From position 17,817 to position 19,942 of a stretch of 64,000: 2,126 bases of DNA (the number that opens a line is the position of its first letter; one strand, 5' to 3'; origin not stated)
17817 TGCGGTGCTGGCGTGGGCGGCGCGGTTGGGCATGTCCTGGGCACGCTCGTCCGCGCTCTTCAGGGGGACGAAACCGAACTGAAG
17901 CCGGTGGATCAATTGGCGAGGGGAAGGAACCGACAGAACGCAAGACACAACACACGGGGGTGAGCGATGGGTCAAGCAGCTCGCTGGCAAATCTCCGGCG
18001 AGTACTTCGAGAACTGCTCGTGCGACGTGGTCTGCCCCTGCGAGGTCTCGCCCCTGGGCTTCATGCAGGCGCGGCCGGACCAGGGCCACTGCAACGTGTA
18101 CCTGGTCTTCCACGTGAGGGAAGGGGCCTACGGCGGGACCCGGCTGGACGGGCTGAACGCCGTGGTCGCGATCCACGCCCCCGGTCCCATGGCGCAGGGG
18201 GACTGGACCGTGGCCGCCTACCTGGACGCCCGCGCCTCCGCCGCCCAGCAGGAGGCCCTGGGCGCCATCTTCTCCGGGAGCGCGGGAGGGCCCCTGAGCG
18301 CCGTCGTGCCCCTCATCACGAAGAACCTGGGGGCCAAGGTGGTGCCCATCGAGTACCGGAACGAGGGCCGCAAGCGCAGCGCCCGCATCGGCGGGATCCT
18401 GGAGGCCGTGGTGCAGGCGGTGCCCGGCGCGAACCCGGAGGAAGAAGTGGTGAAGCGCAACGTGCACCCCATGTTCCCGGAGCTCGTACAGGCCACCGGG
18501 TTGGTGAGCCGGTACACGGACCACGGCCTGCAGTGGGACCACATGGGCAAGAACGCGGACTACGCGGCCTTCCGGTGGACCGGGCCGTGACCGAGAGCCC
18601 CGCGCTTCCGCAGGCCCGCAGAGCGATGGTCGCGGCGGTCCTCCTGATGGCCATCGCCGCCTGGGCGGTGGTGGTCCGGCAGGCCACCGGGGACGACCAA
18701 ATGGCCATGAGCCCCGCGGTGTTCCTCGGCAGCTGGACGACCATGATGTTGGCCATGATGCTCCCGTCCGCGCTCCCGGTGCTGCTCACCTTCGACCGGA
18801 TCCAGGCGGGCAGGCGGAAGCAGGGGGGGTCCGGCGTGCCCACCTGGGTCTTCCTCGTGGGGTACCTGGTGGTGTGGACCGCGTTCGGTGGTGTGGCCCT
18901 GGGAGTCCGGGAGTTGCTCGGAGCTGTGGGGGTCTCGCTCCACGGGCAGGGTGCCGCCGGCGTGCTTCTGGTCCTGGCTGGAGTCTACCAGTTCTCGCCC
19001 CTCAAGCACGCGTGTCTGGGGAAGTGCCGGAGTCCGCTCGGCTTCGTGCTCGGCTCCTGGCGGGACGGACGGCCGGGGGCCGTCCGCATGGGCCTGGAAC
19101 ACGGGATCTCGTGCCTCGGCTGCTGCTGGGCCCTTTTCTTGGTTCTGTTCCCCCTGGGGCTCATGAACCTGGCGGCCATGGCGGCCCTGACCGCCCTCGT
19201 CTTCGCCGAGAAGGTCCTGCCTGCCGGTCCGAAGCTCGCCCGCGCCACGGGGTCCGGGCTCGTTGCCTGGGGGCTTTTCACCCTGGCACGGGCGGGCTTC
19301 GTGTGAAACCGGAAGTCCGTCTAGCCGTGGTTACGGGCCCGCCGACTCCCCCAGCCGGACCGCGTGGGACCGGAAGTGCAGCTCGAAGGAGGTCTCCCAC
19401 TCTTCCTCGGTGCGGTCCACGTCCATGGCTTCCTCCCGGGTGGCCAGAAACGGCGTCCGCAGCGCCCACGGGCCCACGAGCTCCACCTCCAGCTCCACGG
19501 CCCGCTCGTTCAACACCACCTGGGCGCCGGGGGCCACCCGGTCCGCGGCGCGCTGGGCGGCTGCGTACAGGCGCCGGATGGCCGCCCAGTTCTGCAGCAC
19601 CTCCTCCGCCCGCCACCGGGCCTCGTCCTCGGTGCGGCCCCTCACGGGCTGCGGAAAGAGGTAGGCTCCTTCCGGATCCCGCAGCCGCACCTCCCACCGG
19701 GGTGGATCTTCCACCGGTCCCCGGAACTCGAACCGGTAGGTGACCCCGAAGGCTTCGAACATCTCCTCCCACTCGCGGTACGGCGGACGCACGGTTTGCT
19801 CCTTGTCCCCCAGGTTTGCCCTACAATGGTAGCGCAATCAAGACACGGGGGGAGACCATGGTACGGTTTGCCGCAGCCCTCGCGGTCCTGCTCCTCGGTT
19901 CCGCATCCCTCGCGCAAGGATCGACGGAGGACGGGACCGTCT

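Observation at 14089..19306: Compositionally atypical, co-directional cluster of nine small unknown-function genes next to the CRP-family regulator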

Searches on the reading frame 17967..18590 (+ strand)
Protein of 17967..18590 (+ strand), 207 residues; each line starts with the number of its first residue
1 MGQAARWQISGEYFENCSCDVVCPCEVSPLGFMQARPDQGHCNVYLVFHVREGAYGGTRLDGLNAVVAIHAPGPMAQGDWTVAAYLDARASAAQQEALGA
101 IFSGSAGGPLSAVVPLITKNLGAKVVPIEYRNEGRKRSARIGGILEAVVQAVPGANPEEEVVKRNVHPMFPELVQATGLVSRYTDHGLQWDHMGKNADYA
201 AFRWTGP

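Call 6: search_protein_families(library=pfam, max_evalue=0.01, proteins=[window:17967-18590:+])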
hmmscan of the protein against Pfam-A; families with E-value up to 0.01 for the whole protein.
window:17967-18590:+ (207 aa): 1 family
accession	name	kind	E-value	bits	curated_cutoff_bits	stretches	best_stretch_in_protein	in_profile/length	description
PF07040.16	DUF1326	-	1.6e-52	178.7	25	1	15-196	1-177/177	Protein of unknown function (DUF1326)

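Call 8: find_encoding_contigs(protein=window:17967-18590:+, flank=10000, max_places=6)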
Protein window:17967-18590:+ (207 aa): 10 contigs read that carry it; 6 places shown.
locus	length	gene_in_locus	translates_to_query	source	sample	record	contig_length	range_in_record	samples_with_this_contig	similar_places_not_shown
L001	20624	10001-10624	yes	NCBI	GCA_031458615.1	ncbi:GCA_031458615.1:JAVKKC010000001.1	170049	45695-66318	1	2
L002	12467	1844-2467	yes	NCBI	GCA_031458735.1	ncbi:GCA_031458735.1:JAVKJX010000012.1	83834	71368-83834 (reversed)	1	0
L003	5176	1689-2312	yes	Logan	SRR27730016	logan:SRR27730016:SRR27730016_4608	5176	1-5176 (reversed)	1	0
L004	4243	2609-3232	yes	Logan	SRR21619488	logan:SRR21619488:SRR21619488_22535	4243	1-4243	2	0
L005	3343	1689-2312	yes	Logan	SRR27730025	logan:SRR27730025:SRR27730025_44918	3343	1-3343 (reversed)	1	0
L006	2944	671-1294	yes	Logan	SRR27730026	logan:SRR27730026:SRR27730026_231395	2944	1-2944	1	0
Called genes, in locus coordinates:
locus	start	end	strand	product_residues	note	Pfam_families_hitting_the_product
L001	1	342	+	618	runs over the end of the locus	PF13520:AA_permease_2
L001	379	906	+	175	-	-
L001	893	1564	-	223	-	PF03483:B3_4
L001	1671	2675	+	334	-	PF00753:Lactamase_B, PF23023:Anti-Pycsar_Apyc1 (weak), PF21221:B_lactamase-like_C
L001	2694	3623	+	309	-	PF00753:Lactamase_B, PF12706:Lactamase_B_2 (weak)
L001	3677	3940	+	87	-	PF00392:GntR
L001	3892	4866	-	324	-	PF01073:3Beta_HSD, PF01370:Epimerase, PF02719:Polysacc_synt_2 (faint), PF04321:RmlD_sub_bind, PF05368:NmrA, PF13460:NAD_binding_10, PF16363:GDP_Man_Dehyd, PF07993:NAD_binding_4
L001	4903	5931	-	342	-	PF00027:cNMP_binding, PF13545:HTH_Crp_2, PF00325:Crp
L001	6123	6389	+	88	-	-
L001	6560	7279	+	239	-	PF14329:DUF4386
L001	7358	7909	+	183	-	PF07883:Cupin_2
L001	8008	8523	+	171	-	-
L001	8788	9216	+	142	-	PF13577:SnoaL_4 (weak), PF13474:SnoaL_3 (faint), PF14534:DUF4440, PF12680:SnoaL_2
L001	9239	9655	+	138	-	PF07366:SnoaL, PF07858:LEH, PF12680:SnoaL_2, PF14534:DUF4440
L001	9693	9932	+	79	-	-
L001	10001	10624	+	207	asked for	PF07040:DUF1326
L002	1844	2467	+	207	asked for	PF07040:DUF1326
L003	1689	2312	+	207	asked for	PF07040:DUF1326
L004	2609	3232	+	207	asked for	PF07040:DUF1326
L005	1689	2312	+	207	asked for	PF07040:DUF1326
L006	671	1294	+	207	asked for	PF07040:DUF1326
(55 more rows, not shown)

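Call 11: search_protein_families(library=ncbifam, max_evalue=0.01, proteins=[window:17967-18590:+])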
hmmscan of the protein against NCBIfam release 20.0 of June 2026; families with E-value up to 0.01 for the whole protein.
window:17967-18590:+ (207 aa): 0 families

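Call 17: find_homologous_proteins(query=window:17967-18590:+, max_evalue=1e-10)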
Query window:17967-18590:+ (207 aa): 574 proteins with E <= 1e-10 among 1121 candidates; the best 120 are listed.
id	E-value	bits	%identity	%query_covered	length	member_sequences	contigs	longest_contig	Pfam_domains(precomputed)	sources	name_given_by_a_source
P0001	3.2e-124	431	89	100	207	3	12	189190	PF07040.17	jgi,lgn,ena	-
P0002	2.2e-111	389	80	100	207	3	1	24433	PF07040.17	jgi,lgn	jgi:hypothetical protein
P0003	9.7e-109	380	78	100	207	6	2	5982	PF07040.17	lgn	-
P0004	7.0e-107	374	78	99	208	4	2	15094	PF07040.17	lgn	-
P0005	1.3e-105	370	77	99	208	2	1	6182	PF07040.17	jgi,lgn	jgi:hypothetical protein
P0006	8.6e-105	368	78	99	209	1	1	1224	PF07040.17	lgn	-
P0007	2.5e-103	363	77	99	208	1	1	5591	PF07040.17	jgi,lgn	-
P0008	5.0e-103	362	75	100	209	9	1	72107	PF07040.17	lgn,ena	-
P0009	3.0e-102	359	75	99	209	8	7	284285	PF07040.17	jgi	-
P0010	1.8e-100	353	75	99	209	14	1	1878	PF07040.17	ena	-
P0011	9.3e-100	351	75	99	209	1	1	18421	PF07040.17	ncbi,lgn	-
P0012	9.5e-100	351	74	98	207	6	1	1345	PF07040.17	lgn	-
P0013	1.5e-96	341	72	97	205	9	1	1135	PF07040.17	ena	-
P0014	7.5e-95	335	69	100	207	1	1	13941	PF07040.17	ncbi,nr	ncbi:MAG TPA: DUF1326 domain-containing protein [Dehalococcoidia bacterium]|nr:DUF1326 domain-contai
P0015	1.5e-94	334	69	98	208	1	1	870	PF07040.17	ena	-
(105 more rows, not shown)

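Call 19: find_related_loci(query=A1, collection=genome_contigs, flank=10000)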
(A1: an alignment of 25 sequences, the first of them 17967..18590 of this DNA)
Query A1 (207 aa) in genome_contigs; peptide patterns used: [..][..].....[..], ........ (x = any residue, [..] = any of these).
498 stretches matched a pattern; 460 encode a relative of the query (tblastn E <= 1e-3); the best 80 are kept; 80 distinct loci.
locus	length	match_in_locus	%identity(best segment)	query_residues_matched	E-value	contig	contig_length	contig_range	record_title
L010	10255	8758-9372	76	4-207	2e-106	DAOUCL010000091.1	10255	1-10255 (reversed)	MAG TPA_asm: Dehalococcoidia bacterium isolate H81_820 309778, whole genome shotgun sequence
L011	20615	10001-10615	76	4-207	6e-106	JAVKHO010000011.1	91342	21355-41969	MAG: Candidatus Tepidifontimicrobium thermophilum isolate HHBFW-2_201803_bins_14 HHBFW-2_201803_bins_14_scaffold_11, who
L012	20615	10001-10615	76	4-207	2e-105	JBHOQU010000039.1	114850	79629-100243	MAG: Dehalococcoidia bacterium isolate A0_31 coassembly_Ak141_447586, whole genome shotgun sequence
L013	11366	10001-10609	74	6-207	4e-103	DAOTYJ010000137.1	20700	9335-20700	MAG TPA_asm: Dehalococcoidia bacterium isolate H24_334 k119_789308, whole genome shotgun sequence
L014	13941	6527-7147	69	1-207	6e-99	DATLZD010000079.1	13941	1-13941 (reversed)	MAG TPA_asm: Dehalococcoidia bacterium isolate SMAG_U13289 k141_76555, whole genome shotgun sequence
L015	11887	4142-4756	75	4-207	2e-95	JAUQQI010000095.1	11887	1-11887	MAG: Chloroflexota bacterium isolate QQ.bins.59.201705 NODE_6249_length_11887_cov_0.92568, whole genome shotgun sequence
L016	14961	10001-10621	67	1-207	1e-94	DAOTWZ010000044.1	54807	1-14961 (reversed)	MAG TPA_asm: Dehalococcoidia bacterium isolate H17_190 k77_154982, whole genome shotgun sequence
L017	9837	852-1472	63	1-207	1e-91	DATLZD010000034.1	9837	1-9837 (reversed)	MAG TPA_asm: Dehalococcoidia bacterium isolate SMAG_U13289 k141_94896, whole genome shotgun sequence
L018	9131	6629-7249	63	1-207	1e-90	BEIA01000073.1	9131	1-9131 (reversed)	Bacterium HR24 DNA, contig: NODE_2258_73, isolate: HRbin24, whole genome shotgun sequence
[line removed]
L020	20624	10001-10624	62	1-207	3e-87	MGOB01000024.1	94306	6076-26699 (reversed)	MAG: Chloroflexi bacterium RBG_16_68_14 RBG_16_scaffold_1696, whole genome shotgun sequence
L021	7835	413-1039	60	1-207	6e-87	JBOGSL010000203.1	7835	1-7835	MAG: Chloroflexota bacterium isolate TC-S_metabat2.bin.207_sub k127_1475668, whole genome shotgun sequence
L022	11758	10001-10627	64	1-207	1e-83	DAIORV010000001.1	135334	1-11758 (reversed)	MAG TPA_asm: Chloroflexota bacterium isolate CTOTU41356 NODE_8_length_135334_cov_7.201273, whole genome shotgun sequence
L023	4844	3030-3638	62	6-207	4e-83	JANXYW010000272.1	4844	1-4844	MAG: Chloroflexi bacterium isolate GL140_4_metabat_127_sub GL140_4_k141_2214007, whole genome shotgun sequence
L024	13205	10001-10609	61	7-207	8e-79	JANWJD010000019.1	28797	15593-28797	MAG: Chloroflexi bacterium isolate CRAIB_MAG58 c_000000009700, whole genome shotgun sequence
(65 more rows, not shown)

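Call 24: find_encoding_contigs(protein=P0001, flank=10000, max_places=3)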
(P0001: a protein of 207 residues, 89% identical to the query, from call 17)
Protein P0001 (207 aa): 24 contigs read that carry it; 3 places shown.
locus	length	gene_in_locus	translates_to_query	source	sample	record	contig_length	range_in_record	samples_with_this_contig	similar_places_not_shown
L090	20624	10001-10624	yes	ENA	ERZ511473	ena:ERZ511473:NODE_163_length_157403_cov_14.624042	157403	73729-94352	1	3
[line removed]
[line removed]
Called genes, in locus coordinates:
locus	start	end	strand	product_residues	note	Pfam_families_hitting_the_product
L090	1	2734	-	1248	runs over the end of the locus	PF14890:Intein_splicing, PF14528:LAGLIDADG_3, PF13560:HTH_31, PF17757:UvrB_inter, PF27431:UvrB_3rd, PF00271:Helicase_C, PF12344:UvrB, PF02151:UVR, +1 more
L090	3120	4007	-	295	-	PF00350:Dynamin_N (faint), PF01926:MMR_HSR1, PF02421:FeoB_N, PF03193:RsgA_GTPase (faint), PF04548:AIG1 (weak), PF00009:GTP_EFTU, PF07650:KH_2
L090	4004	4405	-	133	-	PF08211:dCMP_cyt_deam_2, PF00383:dCMP_cyt_deam_1, PF26947:CDL (weak)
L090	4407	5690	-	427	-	PF01595:CNNM, PF00571:CBS, PF03471:CorC_HlyC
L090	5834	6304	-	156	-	PF00293:NUDIX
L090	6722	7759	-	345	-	PF00027:cNMP_binding, PF13545:HTH_Crp_2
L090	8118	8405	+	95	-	-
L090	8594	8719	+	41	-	-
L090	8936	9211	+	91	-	-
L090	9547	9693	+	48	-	PF07366:SnoaL (weak), PF07858:LEH (weak)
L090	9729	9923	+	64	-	-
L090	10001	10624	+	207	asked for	PF07040:DUF1326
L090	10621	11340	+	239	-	PF09948:PpoB2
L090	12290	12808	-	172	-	PF01894:YjbQ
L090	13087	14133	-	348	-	PF00296:Bac_luciferase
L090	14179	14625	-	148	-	PF01219:DAGK_prokar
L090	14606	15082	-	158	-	PF02130:YbeY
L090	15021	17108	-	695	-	PF07697:7TMR-HDED, PF07698:7TM-7TMR_HD, PF01966:HD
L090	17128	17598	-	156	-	PF01316:Arg_repressor, PF01498:HTH_Tnp_Tc3_2 (weak), PF02863:Arg_repressor_C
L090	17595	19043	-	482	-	PF00206:Lyase_1, PF14698:ASL_C2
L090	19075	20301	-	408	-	PF00764:Arginosuc_synth, PF20979:Arginosuc_syn_C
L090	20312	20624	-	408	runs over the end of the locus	PF00202:Aminotran_3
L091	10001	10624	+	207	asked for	PF07040:DUF1326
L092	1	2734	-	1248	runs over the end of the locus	PF14890:Intein_splicing, PF14528:LAGLIDADG_3, PF13560:HTH_31, PF17757:UvrB_inter, PF27431:UvrB_3rd, PF00271:Helicase_C, PF12344:UvrB, PF02151:UVR, +1 more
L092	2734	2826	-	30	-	-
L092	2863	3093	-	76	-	PF00581:Rhodanese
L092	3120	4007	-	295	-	PF00350:Dynamin_N (faint), PF01926:MMR_HSR1, PF02421:FeoB_N, PF03193:RsgA_GTPase (faint), PF04548:AIG1 (weak), PF00009:GTP_EFTU, PF07650:KH_2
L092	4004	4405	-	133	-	PF08211:dCMP_cyt_deam_2, PF00383:dCMP_cyt_deam_1, PF26947:CDL (weak)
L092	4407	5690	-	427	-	PF01595:CNNM, PF00571:CBS, PF03471:CorC_HlyC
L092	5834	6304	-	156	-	PF00293:NUDIX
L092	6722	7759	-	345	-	PF00027:cNMP_binding, PF13545:HTH_Crp_2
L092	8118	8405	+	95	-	-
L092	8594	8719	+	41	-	-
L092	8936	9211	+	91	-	-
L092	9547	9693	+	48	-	PF07366:SnoaL (weak), PF07858:LEH (weak)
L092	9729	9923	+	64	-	-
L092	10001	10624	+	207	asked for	PF07040:DUF1326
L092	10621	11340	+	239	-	PF09948:PpoB2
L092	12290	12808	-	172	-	PF01894:YjbQ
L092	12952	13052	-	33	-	-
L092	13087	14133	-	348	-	PF00296:Bac_luciferase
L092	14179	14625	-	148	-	PF01219:DAGK_prokar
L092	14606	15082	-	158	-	PF02130:YbeY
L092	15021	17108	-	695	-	PF07697:7TMR-HDED, PF07698:7TM-7TMR_HD, PF01966:HD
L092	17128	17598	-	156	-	PF01316:Arg_repressor, PF01498:HTH_Tnp_Tc3_2 (weak), PF02863:Arg_repressor_C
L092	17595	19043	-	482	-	PF00206:Lyase_1, PF14698:ASL_C2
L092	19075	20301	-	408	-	PF00764:Arginosuc_synth, PF20979:Arginosuc_syn_C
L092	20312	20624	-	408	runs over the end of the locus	PF00202:Aminotran_3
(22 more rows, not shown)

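Call 25: find_encoding_contigs(protein=P0002, flank=10000, max_places=2)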
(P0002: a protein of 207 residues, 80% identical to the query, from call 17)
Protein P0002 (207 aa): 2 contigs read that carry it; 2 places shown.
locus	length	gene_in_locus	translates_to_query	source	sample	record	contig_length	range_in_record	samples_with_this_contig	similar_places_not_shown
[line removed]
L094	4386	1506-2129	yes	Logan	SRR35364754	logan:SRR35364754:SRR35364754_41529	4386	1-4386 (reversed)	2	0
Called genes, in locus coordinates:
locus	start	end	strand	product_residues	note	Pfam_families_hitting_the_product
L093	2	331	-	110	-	?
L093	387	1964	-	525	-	-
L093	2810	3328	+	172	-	PF01610:DDE_Tnp_ISL3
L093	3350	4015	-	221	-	PF03483:B3_4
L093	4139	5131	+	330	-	PF00753:Lactamase_B, PF12706:Lactamase_B_2 (faint), PF21221:B_lactamase-like_C (faint)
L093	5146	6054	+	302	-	PF00753:Lactamase_B, PF12706:Lactamase_B_2 (weak)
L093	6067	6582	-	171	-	PF00027:cNMP_binding, PF13545:HTH_Crp_2, PF00325:Crp (weak)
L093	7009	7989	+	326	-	PF13577:SnoaL_4 (faint), PF12680:SnoaL_2, PF13474:SnoaL_3 (faint), PF14534:DUF4440, PF07366:SnoaL, PF12680:SnoaL_2, PF14534:DUF4440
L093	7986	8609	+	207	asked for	PF07040:DUF1326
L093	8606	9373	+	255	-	-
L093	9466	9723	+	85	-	-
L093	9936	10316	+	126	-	PF00903:Glyoxalase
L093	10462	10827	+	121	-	-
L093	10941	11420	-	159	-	-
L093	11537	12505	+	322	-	PF13379:NMT1_2 (weak), PF16868:NMT1_3, PF12974:Phosphonate-bd, PF09084:NMT1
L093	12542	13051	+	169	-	PF08905:DUF1850 (weak)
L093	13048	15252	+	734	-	PF06808:DctM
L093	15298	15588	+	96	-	PF08899:DUF1844 (weak)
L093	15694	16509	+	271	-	PF00378:ECH_1, PF16113:ECH_2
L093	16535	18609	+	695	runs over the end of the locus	PF03190:Thioredox_DsbH, PF13899:Thioredoxin_7, PF13098:Thioredoxin_2 (weak), PF04545:Sigma70_r4 (faint)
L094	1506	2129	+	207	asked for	PF07040:DUF1326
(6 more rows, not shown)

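Call 26: find_encoding_contigs(protein=P0004, flank=10000, max_places=2)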
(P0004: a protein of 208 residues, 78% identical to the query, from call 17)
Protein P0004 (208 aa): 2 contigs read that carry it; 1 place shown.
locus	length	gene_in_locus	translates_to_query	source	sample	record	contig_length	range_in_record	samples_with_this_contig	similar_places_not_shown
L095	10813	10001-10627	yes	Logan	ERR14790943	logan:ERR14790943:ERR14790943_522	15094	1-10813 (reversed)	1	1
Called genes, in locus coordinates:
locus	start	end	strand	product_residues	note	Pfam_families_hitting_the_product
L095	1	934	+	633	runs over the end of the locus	PF01590:GAF (faint), PF00512:HisKA, PF02518:HATPase_c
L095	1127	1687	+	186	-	PF13442:Cytochrome_CBB3, PF00034:Cytochrom_C (weak)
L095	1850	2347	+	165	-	-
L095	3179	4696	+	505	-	-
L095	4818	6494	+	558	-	-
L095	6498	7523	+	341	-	PF01594:AI-2E_transport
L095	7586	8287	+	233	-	PF14582:Metallophos_3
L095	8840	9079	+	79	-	-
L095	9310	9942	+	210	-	PF07040:DUF1326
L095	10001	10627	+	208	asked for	PF07040:DUF1326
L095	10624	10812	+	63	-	?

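Call 48: search_protein_families(library=pfam, max_evalue=1, proteins=[L093:9466-9723:+, L090:8936-9211:+, L090:8118-8405:+])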
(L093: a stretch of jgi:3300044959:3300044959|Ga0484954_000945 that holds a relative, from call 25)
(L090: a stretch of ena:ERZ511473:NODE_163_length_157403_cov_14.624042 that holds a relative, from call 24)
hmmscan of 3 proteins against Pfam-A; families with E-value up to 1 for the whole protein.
L093:9466-9723:+ (85 aa): 1 family
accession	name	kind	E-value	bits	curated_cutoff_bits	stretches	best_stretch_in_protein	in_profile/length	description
PF03992.22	ABM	-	0.0057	17.3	23.1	1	8-46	29-67/78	Antibiotic biosynthesis monooxygenase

L090:8936-9211:+ (91 aa): 1 family
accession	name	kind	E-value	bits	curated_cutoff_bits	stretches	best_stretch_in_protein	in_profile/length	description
PF14534.12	DUF4440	-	9e-05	23.3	25.2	1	1-78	31-106/107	Domain of unknown function (DUF4440)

L090:8118-8405:+ (95 aa): 0 families

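Call 50: search_solved_structures(query=A1, max_evalue=1)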
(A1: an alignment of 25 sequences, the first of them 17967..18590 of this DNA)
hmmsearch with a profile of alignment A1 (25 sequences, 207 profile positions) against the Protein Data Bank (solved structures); distinct sequences matched with E-value up to 1: 0.

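Call 60: predict_structure(alignment_id=A1)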
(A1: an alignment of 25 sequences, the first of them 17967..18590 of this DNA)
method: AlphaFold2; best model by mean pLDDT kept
length: 207 residues; sequences in the alignment: 25
mean_pLDDT: 86.5   pTM: 0.85
mean pLDDT of the five models: 86.5, 86.1, 85.8, 85.4, 85.4
residues with pLDDT >= 90: 116; 70-90: 64; 50-70: 16; < 50: 11
segments of 3 or more residues with pLDDT < 50: 23-30
pLDDT, mean of each block of 10 residues (from residue 1): 78 86 46 64 93 97 96 86 97 97 90 90 96 96 96 87 72 87 92 81 92
secondary structure, 60 per line:
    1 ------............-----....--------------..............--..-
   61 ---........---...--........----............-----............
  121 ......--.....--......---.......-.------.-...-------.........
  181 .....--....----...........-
elements in order: E7-18 H24-27 E42-55 E64-71 E80-87 H92-103 H109-116 E117-126 E129-133 E136-141 E145-151 E162-164 E172-185 E188-191 E196-206

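Call 80: search_protein_families(library=padloc, max_evalue=0.001, proteins=[window:17967-18590:+])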
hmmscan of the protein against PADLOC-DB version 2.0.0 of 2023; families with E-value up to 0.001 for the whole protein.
window:17967-18590:+ (207 aa): 0 families

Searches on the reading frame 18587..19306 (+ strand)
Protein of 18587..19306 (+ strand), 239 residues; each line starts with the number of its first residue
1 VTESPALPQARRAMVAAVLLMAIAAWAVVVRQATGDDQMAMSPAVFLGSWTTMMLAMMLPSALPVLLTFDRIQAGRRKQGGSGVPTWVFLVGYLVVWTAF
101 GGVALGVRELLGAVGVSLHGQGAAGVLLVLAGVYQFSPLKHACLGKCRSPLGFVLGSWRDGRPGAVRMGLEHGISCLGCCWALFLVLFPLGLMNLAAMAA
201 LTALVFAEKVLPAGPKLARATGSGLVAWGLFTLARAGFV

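Call 6: search_protein_families(library=pfam, max_evalue=0.01, proteins=[window:18587-19306:+])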
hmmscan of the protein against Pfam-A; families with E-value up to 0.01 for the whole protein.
window:18587-19306:+ (239 aa): 1 family
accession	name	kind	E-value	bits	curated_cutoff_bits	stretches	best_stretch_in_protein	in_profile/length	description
PF09948.15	PpoB2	-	1.2e-63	214.8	28.7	1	48-231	2-187/188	Copper chaperone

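Call 11: search_protein_families(library=ncbifam, max_evalue=0.01, proteins=[window:18587-19306:+])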
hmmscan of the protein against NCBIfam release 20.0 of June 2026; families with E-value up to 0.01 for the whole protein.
window:18587-19306:+ (239 aa): 0 families

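Call 51: search_solved_structures(query=window:18587-19306:+, max_evalue=1)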
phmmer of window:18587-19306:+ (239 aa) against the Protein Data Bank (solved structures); distinct sequences matched with E-value up to 1: 0.

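Call 80: search_protein_families(library=padloc, max_evalue=0.001, proteins=[window:18587-19306:+])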
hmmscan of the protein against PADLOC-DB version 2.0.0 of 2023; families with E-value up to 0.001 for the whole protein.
window:18587-19306:+ (239 aa): 0 families

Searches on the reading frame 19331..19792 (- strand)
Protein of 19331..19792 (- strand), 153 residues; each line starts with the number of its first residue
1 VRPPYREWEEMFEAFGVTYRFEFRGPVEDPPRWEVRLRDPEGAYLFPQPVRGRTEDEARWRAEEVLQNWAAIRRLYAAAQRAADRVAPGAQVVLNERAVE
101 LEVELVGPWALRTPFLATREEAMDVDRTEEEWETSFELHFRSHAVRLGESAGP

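Call 48: search_protein_families(library=pfam, max_evalue=1, proteins=[window:19331-19792:-])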
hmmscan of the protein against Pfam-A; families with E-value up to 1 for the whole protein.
window:19331-19792:- (153 aa): 1 family
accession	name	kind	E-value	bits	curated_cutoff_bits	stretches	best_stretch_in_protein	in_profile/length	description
PF17758.7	Prot_ATP_ID_OB_N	-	0.14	12.3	23.4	1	83-99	34-50/62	Proteasomal ATPase OB N-terminal domain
